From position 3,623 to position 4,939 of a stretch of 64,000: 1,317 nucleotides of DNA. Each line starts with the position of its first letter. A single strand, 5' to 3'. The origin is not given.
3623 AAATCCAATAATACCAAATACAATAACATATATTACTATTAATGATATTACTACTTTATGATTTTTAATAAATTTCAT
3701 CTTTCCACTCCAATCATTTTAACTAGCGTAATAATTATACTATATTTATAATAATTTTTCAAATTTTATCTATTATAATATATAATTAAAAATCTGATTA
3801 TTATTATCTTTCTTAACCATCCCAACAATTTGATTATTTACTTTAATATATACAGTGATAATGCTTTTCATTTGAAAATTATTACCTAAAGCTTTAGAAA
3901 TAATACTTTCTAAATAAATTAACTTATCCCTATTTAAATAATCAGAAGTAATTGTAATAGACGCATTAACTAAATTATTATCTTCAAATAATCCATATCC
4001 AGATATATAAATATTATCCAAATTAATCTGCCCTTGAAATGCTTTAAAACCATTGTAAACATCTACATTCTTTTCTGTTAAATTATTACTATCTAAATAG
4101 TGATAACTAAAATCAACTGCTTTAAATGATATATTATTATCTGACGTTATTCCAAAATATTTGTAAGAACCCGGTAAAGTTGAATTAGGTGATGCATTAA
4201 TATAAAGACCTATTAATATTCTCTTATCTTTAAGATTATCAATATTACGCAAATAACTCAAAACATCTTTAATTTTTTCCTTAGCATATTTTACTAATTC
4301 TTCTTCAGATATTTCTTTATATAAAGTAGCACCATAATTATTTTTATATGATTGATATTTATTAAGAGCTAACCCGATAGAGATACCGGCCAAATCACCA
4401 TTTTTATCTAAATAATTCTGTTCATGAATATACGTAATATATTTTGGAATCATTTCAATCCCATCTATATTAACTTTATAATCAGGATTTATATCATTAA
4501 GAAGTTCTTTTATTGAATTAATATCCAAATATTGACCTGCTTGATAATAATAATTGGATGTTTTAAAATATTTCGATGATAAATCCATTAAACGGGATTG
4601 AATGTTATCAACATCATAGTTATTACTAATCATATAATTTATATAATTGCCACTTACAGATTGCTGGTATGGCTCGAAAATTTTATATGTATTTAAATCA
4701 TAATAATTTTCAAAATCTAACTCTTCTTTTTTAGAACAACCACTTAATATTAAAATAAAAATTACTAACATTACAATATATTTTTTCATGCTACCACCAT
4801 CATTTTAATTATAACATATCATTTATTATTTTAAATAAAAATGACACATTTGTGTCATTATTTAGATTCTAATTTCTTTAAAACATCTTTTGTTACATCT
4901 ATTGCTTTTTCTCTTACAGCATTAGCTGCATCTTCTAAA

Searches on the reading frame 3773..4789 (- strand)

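Call 4: search_protein_families(library=pfam, proteins=[window:3773-4789:-], max_evalue=0.01)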
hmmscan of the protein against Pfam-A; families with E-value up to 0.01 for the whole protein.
window:3773-4789:- (338 aa): 1 family
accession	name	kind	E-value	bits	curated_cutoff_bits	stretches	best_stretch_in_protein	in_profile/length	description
PF07537.17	CamS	-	3.4e-42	145.2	25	1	41-331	1-314/316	CamS sex pheromone cAM373 precursor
